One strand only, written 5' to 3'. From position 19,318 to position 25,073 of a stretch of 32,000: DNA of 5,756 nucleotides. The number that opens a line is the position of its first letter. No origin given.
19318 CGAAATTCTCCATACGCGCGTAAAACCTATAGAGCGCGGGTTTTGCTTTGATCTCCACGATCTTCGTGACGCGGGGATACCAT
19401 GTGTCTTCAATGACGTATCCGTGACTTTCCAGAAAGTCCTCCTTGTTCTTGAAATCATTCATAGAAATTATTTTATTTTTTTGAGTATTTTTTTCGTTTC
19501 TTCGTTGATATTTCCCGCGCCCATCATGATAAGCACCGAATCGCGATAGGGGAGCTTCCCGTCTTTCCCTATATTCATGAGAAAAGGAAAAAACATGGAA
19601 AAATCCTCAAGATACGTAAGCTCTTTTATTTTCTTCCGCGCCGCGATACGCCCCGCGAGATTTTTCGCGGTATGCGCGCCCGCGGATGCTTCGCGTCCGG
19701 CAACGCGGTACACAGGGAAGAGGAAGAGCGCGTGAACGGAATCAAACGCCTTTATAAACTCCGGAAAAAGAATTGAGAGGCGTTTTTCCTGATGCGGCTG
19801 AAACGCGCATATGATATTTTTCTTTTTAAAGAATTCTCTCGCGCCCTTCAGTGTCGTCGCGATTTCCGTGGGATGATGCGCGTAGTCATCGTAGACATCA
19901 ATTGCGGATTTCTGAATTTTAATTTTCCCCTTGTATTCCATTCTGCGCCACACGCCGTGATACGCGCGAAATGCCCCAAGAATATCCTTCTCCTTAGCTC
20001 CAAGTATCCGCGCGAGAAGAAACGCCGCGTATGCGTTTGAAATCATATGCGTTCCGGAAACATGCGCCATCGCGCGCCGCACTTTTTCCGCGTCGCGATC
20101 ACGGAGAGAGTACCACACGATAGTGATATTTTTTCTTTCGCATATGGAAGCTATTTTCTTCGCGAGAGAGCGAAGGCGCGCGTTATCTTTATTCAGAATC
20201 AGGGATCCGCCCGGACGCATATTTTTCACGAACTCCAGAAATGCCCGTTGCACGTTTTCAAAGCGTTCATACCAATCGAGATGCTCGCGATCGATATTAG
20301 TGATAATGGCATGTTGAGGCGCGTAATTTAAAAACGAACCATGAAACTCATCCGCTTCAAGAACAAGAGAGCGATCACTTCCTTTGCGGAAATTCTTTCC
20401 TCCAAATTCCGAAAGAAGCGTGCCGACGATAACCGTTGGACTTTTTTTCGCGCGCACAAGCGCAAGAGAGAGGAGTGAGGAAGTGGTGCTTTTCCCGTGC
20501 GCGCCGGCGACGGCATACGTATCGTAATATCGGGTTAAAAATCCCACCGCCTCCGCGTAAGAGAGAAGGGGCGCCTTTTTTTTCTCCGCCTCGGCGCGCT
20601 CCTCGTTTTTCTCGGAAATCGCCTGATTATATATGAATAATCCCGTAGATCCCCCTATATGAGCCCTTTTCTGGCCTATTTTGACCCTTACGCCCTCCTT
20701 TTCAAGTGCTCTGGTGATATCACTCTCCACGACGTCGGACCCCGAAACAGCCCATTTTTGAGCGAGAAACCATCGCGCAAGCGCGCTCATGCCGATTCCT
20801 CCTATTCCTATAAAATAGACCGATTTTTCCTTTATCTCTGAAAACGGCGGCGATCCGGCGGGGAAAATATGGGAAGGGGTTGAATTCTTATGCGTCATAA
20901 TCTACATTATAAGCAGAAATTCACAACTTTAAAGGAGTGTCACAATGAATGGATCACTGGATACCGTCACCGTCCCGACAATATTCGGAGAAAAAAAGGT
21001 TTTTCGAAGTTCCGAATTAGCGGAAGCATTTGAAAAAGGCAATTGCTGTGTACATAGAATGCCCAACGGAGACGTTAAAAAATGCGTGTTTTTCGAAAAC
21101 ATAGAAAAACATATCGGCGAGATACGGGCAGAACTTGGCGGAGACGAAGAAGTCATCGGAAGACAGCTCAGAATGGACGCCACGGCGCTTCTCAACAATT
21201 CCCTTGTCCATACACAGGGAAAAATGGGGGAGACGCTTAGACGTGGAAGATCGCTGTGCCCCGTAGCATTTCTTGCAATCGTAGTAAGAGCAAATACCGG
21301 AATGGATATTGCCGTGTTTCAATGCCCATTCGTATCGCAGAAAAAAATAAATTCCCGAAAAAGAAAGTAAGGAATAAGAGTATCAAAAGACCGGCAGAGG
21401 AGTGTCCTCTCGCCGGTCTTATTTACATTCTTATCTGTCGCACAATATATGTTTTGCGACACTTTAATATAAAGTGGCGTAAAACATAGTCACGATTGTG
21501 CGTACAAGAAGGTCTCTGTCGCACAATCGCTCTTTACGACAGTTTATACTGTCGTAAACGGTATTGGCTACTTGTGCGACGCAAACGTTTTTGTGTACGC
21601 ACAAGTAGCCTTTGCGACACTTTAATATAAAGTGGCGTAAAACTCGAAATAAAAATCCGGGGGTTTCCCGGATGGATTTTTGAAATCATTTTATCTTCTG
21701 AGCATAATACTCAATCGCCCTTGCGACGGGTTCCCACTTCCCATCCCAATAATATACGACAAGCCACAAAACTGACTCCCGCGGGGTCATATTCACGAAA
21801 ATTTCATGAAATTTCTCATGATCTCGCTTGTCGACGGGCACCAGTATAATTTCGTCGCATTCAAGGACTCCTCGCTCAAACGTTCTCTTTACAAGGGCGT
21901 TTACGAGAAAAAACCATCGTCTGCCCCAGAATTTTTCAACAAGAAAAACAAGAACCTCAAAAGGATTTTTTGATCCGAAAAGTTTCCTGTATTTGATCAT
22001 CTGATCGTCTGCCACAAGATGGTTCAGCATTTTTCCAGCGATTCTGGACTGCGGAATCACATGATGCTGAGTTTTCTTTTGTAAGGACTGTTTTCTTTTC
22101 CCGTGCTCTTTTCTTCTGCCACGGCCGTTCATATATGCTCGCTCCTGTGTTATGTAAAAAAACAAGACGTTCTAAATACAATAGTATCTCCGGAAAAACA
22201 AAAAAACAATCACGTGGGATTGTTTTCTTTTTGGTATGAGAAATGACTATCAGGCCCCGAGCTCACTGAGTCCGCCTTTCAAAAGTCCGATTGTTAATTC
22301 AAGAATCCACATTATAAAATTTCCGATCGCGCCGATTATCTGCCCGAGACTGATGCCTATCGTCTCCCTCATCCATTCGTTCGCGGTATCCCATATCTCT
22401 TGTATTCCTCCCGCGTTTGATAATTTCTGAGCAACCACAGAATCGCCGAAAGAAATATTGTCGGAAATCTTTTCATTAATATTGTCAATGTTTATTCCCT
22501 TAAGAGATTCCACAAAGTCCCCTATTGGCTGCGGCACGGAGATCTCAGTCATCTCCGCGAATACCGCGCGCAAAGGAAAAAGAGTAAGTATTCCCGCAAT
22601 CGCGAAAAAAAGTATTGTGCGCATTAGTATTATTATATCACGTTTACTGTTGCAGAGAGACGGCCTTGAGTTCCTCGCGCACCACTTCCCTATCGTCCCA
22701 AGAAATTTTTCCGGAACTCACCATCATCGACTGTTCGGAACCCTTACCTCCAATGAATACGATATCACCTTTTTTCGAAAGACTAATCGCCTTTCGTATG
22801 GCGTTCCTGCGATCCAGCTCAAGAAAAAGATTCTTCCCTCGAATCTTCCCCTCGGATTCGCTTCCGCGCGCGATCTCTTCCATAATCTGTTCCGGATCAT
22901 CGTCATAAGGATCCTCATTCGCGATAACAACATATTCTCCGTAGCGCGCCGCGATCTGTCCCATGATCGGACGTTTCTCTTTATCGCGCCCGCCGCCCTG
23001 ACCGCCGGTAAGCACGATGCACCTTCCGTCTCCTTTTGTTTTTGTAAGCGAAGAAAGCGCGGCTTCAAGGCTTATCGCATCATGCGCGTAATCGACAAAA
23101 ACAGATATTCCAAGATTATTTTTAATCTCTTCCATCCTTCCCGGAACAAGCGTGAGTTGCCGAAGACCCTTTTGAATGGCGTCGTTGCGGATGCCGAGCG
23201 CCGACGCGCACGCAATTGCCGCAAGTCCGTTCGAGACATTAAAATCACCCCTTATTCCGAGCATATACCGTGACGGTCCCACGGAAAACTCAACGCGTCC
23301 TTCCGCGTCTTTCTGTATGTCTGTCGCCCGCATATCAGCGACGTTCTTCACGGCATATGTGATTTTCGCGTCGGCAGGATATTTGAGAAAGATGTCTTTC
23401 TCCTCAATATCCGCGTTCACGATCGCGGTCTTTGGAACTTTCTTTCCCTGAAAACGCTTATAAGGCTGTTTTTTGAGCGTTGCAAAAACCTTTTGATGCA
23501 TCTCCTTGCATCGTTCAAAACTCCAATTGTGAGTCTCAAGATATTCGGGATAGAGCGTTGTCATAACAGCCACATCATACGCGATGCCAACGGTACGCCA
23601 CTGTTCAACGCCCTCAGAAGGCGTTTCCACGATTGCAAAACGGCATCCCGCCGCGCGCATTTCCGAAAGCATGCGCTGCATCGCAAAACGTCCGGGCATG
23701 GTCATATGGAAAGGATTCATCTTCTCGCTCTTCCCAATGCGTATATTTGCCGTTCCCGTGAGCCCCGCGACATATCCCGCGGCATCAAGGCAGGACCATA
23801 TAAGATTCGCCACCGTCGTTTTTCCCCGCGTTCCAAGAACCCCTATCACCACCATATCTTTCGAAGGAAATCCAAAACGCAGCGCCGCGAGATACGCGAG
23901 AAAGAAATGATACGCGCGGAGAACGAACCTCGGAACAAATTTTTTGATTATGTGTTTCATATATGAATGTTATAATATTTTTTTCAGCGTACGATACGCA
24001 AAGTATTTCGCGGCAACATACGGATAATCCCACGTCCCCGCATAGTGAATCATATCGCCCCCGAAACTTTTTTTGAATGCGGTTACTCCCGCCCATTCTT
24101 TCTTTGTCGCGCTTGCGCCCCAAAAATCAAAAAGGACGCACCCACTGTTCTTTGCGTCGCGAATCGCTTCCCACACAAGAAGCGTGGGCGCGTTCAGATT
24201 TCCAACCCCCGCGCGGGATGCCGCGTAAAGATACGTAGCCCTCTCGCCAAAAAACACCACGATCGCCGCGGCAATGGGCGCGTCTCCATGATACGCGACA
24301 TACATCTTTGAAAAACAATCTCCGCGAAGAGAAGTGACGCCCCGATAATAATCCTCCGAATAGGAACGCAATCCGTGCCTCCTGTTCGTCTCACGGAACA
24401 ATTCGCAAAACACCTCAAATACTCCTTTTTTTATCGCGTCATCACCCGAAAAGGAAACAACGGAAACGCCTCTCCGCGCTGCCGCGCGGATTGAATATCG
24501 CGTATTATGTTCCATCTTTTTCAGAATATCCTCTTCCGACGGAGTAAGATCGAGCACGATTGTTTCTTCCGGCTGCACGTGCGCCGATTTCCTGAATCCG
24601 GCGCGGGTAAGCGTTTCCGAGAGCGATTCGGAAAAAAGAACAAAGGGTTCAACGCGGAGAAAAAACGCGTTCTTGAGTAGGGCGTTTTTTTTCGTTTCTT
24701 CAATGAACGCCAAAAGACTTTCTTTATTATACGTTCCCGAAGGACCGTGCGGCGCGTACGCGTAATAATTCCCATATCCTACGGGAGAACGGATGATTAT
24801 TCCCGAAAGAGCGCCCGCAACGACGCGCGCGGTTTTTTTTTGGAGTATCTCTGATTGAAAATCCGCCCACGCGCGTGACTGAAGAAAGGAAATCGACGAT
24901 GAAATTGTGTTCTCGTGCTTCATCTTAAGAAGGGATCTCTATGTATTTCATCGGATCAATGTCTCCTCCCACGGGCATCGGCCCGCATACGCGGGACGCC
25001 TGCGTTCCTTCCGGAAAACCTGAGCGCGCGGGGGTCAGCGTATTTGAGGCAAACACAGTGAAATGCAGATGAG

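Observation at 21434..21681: Triplicated two-hairpin module with structure-preserving divergence, insulated by terminators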

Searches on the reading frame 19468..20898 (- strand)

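Call 14: search_protein_families(library=pfam, proteins=[window:19468-20898:-], max_evalue=0.01)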
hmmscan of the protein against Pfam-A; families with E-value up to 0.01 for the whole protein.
window:19468-20898:- (476 aa): 3 families
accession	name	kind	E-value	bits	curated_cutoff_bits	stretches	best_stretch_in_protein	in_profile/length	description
PF01225.30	Mur_ligase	-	2.2e-19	70.1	21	1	27-124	2-93/95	Mur ligase family, catalytic domain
PF08245.18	Mur_ligase_M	-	2.1e-16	60.9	24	1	130-285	1-189/200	Mur ligase middle domain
PF02875.26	Mur_ligase_C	-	1.9e-13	51.8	28.4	1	318-437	1-108/127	Mur ligase, glutamate ligase domain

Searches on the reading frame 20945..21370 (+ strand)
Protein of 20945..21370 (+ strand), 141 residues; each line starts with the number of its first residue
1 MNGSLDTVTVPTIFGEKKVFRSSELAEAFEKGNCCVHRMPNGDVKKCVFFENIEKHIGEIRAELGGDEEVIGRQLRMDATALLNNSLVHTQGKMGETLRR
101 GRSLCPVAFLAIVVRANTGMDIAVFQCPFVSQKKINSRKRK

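Call 14: search_protein_families(library=pfam, proteins=[window:20945-21370:+], max_evalue=0.01)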
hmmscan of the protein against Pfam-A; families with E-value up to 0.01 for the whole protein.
window:20945-21370:+ (141 aa): 0 families

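Call 17: search_protein_families(library=ncbifam, proteins=[window:20945-21370:+], max_evalue=1)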
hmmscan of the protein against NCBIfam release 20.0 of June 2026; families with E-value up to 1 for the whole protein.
window:20945-21370:+ (141 aa): 0 families

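Call 24: find_homologous_proteins(query=window:20945-21370:+)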
Query window:20945-21370:+ (141 aa): 2 proteins with E <= 0.001 among 12 candidates.
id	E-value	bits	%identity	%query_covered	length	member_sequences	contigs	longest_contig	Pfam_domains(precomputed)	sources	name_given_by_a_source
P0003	3.3e-88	310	100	100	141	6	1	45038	-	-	-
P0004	2.2e-34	136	55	90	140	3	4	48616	-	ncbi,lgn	-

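Call 25: find_encoding_contigs(protein=P0004, flank=6000, max_places=10)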
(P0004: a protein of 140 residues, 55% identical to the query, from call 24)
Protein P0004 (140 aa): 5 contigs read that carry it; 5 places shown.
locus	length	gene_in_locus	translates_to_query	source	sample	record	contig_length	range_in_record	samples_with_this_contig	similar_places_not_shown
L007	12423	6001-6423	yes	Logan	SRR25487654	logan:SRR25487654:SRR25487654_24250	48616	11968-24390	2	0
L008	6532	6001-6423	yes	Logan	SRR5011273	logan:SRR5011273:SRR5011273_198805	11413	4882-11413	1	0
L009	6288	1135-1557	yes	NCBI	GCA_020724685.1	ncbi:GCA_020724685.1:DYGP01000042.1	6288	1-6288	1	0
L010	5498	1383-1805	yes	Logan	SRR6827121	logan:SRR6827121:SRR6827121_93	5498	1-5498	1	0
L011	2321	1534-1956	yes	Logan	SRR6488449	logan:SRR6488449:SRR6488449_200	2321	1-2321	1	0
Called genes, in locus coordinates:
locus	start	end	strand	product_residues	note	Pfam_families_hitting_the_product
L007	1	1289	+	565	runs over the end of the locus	PF21110:GlxA (weak)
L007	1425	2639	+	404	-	PF22694:CtpB_N-like (weak), PF00595:PDZ, PF13180:PDZ_2, PF17820:PDZ_6, PF03572:Peptidase_S41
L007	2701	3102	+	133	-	PF01281:Ribosomal_L9_N, PF03948:Ribosomal_L9_C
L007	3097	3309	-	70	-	-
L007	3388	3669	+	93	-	PF01016:Ribosomal_L27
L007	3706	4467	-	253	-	-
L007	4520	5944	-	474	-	PF01225:Mur_ligase, PF08245:Mur_ligase_M, PF02875:Mur_ligase_C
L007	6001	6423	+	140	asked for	-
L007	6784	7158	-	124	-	-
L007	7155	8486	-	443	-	PF08245:Mur_ligase_M, PF02875:Mur_ligase_C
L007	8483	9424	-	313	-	PF09924:LPG_synthase_C (weak), PF02388:FemAB, PF13480:Acetyltransf_6, PF02388:FemAB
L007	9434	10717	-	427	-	PF01551:Peptidase_M23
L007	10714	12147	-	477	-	PF00749:tRNA-synt_1c, PF19269:Anticodon_2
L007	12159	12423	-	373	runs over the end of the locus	PF03033:Glyco_transf_28, PF04101:Glyco_tran_28_C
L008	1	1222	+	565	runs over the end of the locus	PF21110:GlxA (weak)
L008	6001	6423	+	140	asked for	-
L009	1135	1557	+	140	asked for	-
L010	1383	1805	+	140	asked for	-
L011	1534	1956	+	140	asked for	-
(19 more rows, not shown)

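Call 26: find_encoding_contigs(protein=P0003, flank=3000, max_places=10)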
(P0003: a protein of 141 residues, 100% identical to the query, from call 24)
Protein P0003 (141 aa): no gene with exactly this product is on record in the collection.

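Call 42: search_protein_families(library=phrogs, proteins=[window:20945-21370:+], max_evalue=0.01)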
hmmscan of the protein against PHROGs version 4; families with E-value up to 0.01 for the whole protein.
window:20945-21370:+ (141 aa): 0 families

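Call 69: search_protein_families(library=padloc, proteins=[window:20945-21370:+], max_evalue=0.01)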
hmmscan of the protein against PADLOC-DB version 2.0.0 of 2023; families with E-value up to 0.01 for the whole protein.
window:20945-21370:+ (141 aa): 0 families

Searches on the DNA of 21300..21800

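Call 8: search_rna_families(source=window, start=21300, end=21800, threshold=evalue, max_evalue=10)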
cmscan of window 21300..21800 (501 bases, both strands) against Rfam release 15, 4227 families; matches with E-value up to 10: 15.
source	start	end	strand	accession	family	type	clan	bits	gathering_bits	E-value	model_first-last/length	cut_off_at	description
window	21531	21643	-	RF04133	MIR2646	Gene; miRNA;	-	21.7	245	0.015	1-256/256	no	MIR2646 microRNA precursor family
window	21388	21466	+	RF02651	SorY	Gene; sRNA;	-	19.1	111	0.17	1-83/83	no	Singlet oxygen resistance RNA Y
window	21447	21489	+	RF04282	mir-507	Gene; miRNA;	CL00136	18.6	79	0.37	1-82/82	no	mir-507 microRNA precursor family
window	21647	21768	-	RF00166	PrrB_RsmZ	Gene; sRNA;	CL00106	17.3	44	0.091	1-133/133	no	PrrB/RsmZ RNA family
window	21439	21572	+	RF00561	SNORA40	Gene; snRNA; snoRNA; HACA-box;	-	17.3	51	2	1-128/128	no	Small nucleolar RNA SNORA40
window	21505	21592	+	RF03987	MIR6136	Gene; miRNA;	-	17.3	99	2.5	1-105/105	no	MIR6136 microRNA precursor family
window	21561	21615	+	RF03816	MIR6297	Gene; miRNA;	-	16.8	114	2.8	1-107/107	no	MIR6297 microRNA precursor family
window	21438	21503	+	RF03578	mir-3910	Gene; miRNA;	-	16.3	95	2.6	1-82/82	no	mir-3910 microRNA precursor family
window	21544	21630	-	RF04161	mir-3688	Gene; miRNA;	-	15.8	84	3.2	1-88/88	no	mir-3688 microRNA precursor family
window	21377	21559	-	RF02731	JA03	Gene; sRNA;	-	15.7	44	0.4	1-274/274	no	Aggregatibacter sRNA JA03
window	21449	21487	+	RF03789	MIR5269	Gene; miRNA;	-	15.3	60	8.5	1-80/80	no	MIR5269 microRNA precursor family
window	21430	21512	+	RF00906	MIR1120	Gene; miRNA;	-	15.2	86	5.1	1-87/87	no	MIR1120/MIR1122 microRNA precursor family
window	21430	21511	-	RF00906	MIR1120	Gene; miRNA;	-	15.1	86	5.3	1-87/87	no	MIR1120/MIR1122 microRNA precursor family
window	21327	21469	+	RF01460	rliH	Gene; sRNA;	-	14.8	100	0.059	1-429/429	no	Listeria sRNA rliH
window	21438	21503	-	RF03578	mir-3910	Gene; miRNA;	-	14.3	95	9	1-82/82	no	mir-3910 microRNA precursor family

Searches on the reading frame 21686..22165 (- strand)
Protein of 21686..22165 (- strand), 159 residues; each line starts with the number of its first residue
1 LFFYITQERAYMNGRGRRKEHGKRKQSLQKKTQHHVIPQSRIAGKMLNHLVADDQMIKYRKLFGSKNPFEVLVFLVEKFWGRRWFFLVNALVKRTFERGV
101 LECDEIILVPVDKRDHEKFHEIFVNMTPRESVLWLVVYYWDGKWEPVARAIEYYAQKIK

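Call 14: search_protein_families(library=pfam, proteins=[window:21686-22165:-], max_evalue=0.01)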
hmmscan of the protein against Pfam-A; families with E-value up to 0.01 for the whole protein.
window:21686-22165:- (159 aa): 0 families

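Call 16: find_homologous_proteins(query=window:21686-22165:-)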
Query window:21686-22165:- (159 aa): 2 proteins with E <= 0.001 among 12 candidates.
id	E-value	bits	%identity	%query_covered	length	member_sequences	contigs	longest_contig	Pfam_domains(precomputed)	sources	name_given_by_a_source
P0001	3.9e-96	338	100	93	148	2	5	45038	-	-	-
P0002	8.3e-53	197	63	85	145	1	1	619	-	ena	-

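Call 17: search_protein_families(library=ncbifam, proteins=[window:21686-22165:-], max_evalue=1)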
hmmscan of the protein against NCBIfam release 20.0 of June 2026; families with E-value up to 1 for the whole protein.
window:21686-22165:- (159 aa): 1 family
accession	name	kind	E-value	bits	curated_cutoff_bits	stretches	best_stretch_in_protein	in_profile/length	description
NF002597.0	PRK02251.2-3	equivalog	0.063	13.5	120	1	121-150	41-69/93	putative septation inhibitor protein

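Call 18: find_encoding_contigs(protein=P0001, flank=10000, max_places=10)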
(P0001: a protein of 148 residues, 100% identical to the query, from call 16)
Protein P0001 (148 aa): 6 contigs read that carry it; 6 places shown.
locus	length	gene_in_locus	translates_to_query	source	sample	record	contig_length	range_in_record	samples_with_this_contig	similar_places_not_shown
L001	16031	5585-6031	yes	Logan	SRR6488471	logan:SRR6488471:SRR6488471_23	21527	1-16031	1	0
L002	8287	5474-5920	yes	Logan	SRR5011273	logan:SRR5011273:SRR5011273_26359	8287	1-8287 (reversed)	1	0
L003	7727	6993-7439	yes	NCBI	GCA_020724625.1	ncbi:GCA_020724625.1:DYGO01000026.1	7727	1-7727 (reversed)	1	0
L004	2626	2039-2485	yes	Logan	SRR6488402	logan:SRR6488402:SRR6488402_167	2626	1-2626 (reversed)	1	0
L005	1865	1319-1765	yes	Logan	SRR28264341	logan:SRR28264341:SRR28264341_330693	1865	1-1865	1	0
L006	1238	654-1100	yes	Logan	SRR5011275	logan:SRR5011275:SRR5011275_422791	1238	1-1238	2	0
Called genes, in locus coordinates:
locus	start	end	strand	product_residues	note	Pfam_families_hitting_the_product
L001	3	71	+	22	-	?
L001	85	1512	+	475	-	PF00749:tRNA-synt_1c, PF19269:Anticodon_2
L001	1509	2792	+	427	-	PF01551:Peptidase_M23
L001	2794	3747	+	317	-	PF02388:FemAB, PF13480:Acetyltransf_6, PF02388:FemAB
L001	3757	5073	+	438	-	PF08245:Mur_ligase_M, PF02875:Mur_ligase_C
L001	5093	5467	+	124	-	-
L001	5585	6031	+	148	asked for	-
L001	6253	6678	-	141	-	-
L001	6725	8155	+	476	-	PF01225:Mur_ligase, PF08245:Mur_ligase_M, PF02875:Mur_ligase_C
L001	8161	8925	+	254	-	-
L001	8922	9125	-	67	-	-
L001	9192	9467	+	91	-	PF01016:Ribosomal_L27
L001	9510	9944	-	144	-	PF01281:Ribosomal_L9_N, PF03948:Ribosomal_L9_C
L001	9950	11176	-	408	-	PF22694:CtpB_N-like, PF00595:PDZ, PF13180:PDZ_2 (weak), PF17820:PDZ_6, PF03572:Peptidase_S41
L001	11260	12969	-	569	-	PF21110:GlxA (weak)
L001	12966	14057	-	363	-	-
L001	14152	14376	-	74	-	PF07973:tRNA_SAD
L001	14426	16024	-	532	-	PF01411:tRNA-synt_2c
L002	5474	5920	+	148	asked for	-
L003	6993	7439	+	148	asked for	-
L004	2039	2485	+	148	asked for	-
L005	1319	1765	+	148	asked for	-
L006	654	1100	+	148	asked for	-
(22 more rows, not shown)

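Call 42: search_protein_families(library=phrogs, proteins=[window:21686-22132:-], max_evalue=0.01)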
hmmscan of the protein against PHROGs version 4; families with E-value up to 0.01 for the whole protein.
window:21686-22132:- (148 aa): 0 families

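Call 69: search_protein_families(library=padloc, proteins=[window:21686-22132:-], max_evalue=0.01)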
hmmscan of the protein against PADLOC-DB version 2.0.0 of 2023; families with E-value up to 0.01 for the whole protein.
window:21686-22132:- (148 aa): 0 families

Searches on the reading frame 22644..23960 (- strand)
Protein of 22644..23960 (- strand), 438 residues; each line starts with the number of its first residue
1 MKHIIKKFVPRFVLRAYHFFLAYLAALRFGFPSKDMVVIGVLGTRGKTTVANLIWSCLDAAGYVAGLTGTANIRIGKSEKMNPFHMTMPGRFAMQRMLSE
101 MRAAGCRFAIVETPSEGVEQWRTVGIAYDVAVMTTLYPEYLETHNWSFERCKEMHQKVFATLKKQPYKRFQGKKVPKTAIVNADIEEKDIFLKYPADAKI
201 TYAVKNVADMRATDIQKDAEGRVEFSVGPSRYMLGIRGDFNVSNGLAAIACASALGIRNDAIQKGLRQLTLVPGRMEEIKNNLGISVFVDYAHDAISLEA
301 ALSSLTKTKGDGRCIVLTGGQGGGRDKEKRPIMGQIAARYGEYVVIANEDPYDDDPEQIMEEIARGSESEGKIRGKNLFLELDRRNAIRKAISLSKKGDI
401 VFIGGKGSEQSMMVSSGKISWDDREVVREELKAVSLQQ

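Call 14: search_protein_families(library=pfam, proteins=[window:22644-23960:-], max_evalue=0.01)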
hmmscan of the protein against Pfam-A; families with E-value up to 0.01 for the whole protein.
window:22644-23960:- (438 aa): 2 families
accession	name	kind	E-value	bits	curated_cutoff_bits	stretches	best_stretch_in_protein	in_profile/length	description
PF08245.18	Mur_ligase_M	-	1.7e-25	90.6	24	1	43-252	3-200/200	Mur ligase middle domain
PF02875.26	Mur_ligase_C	-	4.7e-22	79.6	28.4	1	274-407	1-127/127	Mur ligase, glutamate ligase domain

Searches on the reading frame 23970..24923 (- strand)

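Call 14: search_protein_families(library=pfam, proteins=[window:23970-24923:-], max_evalue=0.01)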
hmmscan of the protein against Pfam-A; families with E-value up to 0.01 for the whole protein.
window:23970-24923:- (317 aa): 3 families
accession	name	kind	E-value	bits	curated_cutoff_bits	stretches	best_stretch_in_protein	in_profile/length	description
PF02388.22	FemAB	-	5.5e-41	141.2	24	2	202-315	293-406/406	FemAB family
PF13480.13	Acetyltransf_6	-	1.7e-13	51.3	22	1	136-271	2-138/143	Acetyltransferase (GNAT) domain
PF07395.17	Mig-14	-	0.0034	17.2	22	1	126-223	100-191/264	Mig-14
